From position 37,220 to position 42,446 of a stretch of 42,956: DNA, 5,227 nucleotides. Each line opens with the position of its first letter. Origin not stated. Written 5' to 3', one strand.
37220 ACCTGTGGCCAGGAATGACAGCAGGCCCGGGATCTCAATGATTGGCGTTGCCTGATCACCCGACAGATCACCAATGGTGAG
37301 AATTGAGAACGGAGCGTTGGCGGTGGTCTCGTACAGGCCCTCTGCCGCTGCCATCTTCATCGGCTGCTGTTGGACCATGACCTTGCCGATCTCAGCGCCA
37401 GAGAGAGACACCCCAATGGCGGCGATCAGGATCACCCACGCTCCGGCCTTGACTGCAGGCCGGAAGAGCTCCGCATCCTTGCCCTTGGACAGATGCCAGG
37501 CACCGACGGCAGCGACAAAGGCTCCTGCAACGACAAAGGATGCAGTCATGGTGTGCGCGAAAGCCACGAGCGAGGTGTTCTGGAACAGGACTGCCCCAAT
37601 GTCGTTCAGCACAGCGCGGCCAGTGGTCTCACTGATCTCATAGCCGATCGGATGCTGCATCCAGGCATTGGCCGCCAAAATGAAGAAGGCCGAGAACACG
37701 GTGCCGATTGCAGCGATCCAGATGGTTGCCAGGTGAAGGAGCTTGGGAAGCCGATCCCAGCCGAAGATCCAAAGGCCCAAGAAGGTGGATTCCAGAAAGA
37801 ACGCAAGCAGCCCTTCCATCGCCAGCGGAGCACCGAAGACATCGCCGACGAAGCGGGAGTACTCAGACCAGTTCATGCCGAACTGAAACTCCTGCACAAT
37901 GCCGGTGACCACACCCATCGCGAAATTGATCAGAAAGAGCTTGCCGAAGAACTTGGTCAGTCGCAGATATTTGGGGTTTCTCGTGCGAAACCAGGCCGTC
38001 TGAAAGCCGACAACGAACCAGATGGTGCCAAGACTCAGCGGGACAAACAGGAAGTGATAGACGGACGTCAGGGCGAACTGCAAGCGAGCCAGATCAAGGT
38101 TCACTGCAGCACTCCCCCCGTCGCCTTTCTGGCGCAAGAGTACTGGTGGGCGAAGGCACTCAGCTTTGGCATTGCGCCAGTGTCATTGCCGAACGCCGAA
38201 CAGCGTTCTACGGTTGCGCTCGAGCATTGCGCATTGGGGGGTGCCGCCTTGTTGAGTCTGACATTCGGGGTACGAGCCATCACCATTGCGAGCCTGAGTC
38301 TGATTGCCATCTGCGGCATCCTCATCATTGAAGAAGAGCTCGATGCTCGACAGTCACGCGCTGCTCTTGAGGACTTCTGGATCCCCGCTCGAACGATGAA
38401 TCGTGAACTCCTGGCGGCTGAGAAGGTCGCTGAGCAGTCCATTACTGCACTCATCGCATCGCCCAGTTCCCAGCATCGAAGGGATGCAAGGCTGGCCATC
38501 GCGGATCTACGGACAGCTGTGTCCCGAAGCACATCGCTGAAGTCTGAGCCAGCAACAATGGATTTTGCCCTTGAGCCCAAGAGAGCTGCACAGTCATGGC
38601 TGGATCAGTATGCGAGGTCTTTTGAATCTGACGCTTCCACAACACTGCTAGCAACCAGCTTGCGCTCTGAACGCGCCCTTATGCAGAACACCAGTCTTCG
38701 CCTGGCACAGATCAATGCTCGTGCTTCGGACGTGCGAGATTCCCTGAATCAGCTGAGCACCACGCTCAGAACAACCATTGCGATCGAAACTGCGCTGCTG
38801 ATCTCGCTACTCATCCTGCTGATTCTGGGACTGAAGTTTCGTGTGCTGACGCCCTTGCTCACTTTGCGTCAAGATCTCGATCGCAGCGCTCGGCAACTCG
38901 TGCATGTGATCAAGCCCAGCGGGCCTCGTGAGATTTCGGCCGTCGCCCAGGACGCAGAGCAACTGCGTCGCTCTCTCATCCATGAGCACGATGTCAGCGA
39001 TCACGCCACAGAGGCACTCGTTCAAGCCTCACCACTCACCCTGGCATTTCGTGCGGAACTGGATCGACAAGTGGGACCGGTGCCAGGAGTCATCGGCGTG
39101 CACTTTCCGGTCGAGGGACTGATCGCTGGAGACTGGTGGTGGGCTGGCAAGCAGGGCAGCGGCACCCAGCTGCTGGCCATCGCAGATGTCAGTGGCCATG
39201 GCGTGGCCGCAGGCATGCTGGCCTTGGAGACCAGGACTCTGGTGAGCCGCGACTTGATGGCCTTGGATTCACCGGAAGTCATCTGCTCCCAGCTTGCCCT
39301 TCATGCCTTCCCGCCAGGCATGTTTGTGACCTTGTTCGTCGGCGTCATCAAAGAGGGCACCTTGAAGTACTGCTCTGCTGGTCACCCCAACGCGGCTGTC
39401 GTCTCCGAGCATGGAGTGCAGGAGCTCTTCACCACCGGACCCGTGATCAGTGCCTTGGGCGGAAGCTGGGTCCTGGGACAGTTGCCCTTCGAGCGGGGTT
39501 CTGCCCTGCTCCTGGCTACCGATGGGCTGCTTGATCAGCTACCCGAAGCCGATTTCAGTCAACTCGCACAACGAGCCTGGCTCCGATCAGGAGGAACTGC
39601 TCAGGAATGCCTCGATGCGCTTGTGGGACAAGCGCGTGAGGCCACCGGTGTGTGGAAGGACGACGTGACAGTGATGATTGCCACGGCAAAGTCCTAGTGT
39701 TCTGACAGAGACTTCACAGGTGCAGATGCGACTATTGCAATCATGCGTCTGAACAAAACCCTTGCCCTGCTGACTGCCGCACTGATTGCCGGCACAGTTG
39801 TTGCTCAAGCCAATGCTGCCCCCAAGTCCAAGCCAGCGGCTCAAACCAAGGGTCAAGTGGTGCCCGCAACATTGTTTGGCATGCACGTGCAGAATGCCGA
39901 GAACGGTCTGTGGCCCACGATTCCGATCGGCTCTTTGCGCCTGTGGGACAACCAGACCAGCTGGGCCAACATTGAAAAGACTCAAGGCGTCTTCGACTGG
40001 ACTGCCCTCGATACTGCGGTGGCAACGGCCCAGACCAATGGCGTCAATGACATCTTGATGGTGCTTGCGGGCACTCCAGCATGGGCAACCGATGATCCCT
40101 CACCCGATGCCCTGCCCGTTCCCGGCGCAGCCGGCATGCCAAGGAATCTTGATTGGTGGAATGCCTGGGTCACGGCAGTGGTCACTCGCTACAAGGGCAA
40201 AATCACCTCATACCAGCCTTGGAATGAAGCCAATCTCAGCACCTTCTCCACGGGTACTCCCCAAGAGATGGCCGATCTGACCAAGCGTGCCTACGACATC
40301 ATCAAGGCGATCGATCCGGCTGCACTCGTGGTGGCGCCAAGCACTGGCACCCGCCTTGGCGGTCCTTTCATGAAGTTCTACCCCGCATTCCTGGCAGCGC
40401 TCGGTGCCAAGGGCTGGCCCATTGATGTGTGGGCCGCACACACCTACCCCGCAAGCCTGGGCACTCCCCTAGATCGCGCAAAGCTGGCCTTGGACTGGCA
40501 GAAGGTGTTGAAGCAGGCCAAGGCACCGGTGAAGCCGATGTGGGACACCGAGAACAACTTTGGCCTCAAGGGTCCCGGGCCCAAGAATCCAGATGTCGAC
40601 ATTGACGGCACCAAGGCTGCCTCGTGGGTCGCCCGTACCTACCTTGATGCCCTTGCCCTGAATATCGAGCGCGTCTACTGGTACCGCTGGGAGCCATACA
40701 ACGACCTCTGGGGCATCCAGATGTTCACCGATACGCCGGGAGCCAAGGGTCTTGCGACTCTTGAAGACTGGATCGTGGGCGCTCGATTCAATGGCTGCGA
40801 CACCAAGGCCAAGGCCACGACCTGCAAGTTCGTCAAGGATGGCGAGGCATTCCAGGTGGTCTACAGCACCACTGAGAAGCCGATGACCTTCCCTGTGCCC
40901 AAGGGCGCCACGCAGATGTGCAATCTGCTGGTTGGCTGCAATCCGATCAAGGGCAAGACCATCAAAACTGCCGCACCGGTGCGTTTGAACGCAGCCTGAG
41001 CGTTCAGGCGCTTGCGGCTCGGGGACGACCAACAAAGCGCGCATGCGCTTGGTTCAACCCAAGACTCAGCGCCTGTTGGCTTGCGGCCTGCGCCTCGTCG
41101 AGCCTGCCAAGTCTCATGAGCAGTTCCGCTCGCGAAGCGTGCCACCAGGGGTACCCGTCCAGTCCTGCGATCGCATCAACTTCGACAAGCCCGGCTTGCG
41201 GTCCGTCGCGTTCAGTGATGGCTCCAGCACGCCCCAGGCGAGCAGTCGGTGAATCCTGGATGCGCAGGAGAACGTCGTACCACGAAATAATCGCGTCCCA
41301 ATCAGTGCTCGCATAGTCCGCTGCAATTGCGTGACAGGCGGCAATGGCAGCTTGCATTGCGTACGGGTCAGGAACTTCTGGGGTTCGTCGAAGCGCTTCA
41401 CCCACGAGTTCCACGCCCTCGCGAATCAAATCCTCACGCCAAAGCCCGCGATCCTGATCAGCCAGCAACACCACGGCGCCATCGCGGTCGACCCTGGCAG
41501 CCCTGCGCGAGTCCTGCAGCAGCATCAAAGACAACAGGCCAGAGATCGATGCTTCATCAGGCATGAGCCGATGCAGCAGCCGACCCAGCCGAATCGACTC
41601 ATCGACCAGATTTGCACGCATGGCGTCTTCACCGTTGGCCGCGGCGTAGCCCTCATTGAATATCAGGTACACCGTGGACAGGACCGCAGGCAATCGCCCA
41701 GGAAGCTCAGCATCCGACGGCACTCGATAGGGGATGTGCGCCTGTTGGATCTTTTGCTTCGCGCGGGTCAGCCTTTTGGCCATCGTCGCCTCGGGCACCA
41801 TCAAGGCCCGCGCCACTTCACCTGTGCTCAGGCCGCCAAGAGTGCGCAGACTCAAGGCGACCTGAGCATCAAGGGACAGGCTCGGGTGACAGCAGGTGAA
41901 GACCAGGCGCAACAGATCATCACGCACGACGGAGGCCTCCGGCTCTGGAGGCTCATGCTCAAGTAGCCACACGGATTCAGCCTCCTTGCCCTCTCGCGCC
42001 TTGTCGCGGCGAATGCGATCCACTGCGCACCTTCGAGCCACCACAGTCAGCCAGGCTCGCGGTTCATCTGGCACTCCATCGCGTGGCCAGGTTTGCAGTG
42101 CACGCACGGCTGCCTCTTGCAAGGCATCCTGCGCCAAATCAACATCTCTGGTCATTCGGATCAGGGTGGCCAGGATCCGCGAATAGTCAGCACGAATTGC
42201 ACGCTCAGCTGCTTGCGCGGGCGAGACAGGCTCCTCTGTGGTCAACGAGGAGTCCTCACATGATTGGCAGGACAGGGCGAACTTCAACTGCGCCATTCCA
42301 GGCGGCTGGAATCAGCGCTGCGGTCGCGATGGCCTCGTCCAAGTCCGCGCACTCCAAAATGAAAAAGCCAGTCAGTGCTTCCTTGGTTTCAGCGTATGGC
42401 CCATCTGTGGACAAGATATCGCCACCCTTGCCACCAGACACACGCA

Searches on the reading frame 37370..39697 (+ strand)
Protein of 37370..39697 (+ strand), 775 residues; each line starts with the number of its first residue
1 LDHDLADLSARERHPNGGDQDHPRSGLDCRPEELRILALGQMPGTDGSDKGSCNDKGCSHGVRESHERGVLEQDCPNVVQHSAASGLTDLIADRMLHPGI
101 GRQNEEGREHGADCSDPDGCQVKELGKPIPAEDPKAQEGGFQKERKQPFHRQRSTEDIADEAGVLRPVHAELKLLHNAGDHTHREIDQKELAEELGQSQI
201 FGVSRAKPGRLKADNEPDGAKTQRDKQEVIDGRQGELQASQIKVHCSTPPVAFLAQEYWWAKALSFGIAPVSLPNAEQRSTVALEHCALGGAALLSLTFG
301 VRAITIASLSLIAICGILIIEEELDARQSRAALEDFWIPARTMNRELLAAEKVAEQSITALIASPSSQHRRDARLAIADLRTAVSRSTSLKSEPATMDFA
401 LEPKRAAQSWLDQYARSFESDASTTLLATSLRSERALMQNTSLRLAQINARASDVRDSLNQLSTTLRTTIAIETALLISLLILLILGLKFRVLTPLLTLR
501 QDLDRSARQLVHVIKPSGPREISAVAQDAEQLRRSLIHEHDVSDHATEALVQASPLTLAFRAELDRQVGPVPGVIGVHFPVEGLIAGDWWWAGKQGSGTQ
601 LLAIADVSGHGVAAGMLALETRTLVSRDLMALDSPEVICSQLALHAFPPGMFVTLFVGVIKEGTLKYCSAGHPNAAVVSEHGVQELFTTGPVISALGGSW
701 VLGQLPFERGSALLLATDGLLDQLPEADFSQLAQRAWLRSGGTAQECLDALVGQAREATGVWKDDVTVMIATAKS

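Call 77: search_protein_families(library=pfam, proteins=[window:37370-39697:+], max_evalue=0.00001)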
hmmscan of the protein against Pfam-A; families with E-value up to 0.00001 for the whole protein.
window:37370-39697:+ (775 aa): 1 family
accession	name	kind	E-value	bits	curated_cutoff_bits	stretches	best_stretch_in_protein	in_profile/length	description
PF07228.17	SpoIIE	-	3.2e-25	89.6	25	1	598-772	3-190/192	Stage II sporulation protein E (SpoIIE)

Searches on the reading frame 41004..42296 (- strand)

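Call 77: search_protein_families(library=pfam, proteins=[window:41004-42296:-], max_evalue=0.00001)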
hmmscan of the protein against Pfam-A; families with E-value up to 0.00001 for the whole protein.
window:41004-42296:- (430 aa): 3 families
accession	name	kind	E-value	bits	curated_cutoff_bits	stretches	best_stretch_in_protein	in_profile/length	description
PF20239.3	DUF6596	-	2e-34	118.3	27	1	201-301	1-101/102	Family of unknown function (DUF6596)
PF04542.20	Sigma70_r2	-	8.3e-10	38.8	24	1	35-99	3-69/71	Sigma-70 region 2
PF08281.18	Sigma70_r4_2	-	4.9e-08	32.9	25.7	1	133-183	4-54/54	Sigma-70, region 4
